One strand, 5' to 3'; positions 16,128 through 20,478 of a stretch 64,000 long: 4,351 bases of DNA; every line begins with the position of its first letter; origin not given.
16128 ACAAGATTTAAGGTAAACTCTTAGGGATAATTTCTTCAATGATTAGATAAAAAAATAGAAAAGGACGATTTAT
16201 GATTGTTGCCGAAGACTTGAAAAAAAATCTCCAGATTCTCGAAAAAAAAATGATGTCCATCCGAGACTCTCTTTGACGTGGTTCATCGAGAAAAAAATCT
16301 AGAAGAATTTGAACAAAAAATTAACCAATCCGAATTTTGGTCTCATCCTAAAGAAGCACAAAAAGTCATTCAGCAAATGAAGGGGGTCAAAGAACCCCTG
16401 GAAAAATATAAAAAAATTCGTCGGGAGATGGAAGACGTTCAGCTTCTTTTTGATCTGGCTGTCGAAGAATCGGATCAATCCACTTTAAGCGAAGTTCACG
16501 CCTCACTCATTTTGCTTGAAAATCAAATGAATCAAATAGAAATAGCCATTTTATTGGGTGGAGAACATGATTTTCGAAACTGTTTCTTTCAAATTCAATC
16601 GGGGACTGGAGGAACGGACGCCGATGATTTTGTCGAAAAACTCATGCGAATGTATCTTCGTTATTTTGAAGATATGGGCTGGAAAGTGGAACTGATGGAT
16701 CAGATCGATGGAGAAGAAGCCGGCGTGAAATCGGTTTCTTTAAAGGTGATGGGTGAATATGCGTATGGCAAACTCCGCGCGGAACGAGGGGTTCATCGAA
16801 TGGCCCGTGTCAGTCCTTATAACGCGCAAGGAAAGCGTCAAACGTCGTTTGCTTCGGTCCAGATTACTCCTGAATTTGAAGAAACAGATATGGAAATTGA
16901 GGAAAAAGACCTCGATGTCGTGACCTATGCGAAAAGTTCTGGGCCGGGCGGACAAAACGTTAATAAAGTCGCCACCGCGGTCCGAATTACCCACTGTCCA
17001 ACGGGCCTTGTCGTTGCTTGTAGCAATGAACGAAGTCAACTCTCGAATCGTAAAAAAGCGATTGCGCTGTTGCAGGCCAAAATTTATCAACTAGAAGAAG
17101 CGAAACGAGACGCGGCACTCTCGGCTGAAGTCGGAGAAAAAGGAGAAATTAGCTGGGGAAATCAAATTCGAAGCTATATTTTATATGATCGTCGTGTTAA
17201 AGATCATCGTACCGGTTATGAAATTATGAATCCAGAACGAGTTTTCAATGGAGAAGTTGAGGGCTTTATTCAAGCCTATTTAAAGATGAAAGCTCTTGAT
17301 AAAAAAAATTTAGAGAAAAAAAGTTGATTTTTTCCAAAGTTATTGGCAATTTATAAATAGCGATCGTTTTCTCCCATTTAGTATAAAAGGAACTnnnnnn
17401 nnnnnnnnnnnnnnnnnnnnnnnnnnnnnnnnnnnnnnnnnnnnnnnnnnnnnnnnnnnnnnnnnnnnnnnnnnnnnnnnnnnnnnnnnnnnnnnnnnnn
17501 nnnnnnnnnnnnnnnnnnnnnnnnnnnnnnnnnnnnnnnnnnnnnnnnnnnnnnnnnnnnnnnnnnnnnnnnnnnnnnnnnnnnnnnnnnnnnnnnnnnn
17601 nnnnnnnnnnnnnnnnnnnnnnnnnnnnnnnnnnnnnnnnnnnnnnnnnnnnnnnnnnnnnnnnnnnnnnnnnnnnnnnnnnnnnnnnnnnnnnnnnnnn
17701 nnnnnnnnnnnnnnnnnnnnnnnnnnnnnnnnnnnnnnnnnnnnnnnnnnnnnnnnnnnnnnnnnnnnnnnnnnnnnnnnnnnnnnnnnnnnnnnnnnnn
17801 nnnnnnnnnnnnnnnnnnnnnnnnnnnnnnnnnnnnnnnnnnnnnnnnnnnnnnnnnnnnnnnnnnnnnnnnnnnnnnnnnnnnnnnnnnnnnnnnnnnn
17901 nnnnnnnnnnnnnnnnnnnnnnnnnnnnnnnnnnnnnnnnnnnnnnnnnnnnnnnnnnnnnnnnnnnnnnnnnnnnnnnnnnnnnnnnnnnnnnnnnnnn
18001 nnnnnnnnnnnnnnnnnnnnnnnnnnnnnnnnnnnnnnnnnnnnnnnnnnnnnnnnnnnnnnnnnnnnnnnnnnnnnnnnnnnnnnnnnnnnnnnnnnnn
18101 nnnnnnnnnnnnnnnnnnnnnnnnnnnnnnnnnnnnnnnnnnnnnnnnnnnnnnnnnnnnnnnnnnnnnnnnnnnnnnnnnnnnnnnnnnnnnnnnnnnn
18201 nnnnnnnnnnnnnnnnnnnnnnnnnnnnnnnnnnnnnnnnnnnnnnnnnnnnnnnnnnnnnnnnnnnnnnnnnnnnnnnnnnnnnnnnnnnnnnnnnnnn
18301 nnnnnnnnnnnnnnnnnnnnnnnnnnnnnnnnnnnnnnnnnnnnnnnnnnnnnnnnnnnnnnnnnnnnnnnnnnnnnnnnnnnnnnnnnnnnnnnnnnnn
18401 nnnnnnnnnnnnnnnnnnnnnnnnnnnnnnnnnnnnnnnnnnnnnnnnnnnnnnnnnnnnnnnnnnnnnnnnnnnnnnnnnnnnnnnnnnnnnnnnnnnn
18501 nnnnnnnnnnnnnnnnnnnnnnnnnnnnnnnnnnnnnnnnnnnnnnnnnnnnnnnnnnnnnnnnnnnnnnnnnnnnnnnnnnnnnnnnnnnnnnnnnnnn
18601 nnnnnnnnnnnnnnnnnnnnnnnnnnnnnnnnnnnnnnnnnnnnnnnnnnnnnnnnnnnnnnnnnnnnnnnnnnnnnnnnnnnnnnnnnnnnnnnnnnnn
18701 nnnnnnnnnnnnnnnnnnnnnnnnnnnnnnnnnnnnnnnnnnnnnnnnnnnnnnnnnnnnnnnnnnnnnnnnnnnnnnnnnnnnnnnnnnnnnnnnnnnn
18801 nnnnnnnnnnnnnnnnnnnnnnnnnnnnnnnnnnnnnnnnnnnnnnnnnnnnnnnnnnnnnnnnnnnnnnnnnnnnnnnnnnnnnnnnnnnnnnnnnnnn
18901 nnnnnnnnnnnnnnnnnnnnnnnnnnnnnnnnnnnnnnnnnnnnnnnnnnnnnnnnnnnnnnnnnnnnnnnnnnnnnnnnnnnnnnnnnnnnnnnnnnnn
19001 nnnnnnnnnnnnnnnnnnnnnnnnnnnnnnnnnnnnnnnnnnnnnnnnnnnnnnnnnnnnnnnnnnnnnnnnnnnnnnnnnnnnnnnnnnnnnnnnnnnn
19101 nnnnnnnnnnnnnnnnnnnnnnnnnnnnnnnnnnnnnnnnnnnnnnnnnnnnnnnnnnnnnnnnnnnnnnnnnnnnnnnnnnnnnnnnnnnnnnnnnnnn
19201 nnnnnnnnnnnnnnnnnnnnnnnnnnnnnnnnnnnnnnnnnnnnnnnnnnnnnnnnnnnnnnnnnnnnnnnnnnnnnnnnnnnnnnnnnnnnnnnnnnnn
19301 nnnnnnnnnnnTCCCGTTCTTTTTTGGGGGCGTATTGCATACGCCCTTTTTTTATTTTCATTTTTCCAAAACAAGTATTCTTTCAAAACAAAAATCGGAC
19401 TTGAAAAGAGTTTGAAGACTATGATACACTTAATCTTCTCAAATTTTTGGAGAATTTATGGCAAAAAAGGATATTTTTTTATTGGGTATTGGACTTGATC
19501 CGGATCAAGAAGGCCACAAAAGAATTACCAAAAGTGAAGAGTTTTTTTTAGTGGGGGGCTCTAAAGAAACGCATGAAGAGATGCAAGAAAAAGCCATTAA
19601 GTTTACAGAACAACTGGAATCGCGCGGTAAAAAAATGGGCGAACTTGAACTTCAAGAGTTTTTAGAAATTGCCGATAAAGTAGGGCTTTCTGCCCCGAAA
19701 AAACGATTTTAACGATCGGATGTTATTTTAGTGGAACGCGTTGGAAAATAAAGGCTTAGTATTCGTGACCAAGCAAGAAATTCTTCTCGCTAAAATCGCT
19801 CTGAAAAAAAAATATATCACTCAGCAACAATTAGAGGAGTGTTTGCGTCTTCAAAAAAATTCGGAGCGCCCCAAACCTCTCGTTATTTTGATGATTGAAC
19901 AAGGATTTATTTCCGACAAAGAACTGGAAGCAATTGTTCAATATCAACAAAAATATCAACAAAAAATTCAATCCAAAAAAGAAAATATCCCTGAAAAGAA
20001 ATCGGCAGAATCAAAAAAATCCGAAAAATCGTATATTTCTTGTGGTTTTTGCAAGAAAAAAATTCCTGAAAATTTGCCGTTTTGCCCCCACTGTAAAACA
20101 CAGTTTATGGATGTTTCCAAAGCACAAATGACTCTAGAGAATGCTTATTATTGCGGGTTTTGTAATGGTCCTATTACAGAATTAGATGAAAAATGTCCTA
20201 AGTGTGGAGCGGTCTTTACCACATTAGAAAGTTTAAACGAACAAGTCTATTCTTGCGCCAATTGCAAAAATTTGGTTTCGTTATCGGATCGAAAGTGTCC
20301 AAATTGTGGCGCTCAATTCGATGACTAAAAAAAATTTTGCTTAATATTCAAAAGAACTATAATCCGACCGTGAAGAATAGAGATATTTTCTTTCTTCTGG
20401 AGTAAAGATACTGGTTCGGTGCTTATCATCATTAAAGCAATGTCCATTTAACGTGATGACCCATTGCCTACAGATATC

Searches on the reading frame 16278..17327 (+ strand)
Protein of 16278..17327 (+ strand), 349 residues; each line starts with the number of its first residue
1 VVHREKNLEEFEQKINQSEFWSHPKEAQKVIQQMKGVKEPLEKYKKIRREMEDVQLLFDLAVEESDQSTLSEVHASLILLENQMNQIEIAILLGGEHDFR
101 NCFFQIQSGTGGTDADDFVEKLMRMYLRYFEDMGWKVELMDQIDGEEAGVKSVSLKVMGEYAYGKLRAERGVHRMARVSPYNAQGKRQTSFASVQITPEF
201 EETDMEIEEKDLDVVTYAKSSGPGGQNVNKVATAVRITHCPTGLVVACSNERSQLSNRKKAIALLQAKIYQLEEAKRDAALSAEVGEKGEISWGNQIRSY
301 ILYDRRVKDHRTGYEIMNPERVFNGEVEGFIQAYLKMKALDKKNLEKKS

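Call 19: search_protein_families(library=pfam, proteins=[window:16278-17327:+])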
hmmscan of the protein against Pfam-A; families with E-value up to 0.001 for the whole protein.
window:16278-17327:+ (349 aa): 2 families
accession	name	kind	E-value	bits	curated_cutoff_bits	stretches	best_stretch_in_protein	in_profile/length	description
PF03462.23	PCRF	-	1.1e-51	175.8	24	1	5-194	2-194/194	PCRF domain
PF00472.26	RF-1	-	6.3e-34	116.8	35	1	202-311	2-116/116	RF-1 domain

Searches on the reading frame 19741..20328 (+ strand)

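Call 19: search_protein_families(library=pfam, proteins=[window:19741-20328:+])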
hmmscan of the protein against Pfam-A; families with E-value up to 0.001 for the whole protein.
window:19741-20328:+ (195 aa): 7 families
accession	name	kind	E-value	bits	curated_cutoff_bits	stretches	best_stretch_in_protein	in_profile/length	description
PF13248.11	Zn_ribbon_3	-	1.9e-08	33.9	27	1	170-191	3-24/26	zinc-ribbon domain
PF12773.13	DZR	-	2.6e-08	34.3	27.3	1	138-190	1-45/45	Double zinc ribbon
PF17032.10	Zn_ribbon_15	-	3.2e-05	25.1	28.9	0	131-190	14-73/73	zinc-ribbon family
PF07191.17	Zn_ribbon_6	-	5.7e-05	23.5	25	0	132-180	13-60/67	Double zinc ribbon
PF13453.11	Zn_ribbon_TFIIB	-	0.00019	21.2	22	0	151-176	1-26/41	Transcription factor zinc-finger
PF18912.6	DZR_2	-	0.00028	21.1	27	0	150-194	8-47/56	Double zinc ribbon domain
PF24460.1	DUF7575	-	0.00042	20.1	28.5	0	100-121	5-26/28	Domain of unknown function (DUF7575)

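Call 58: search_protein_families(library=ncbifam, proteins=[window:19741-20328:+], max_evalue=0.01)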
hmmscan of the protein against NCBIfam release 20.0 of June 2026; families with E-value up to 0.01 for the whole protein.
window:19741-20328:+ (195 aa): 2 families
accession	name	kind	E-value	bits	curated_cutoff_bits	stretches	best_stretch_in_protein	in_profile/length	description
NF053729.1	c-di-GMP_motif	domain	1e-06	28.4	38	1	21-43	7-29/53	cyclic di-GMP-binding domain-containing protein, MshE-related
TIGR02098.1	MJ0042_CXXC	domain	0.0011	18.6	20.9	0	115-130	5-19/38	MJ0042-type zinc finger domain-containing protein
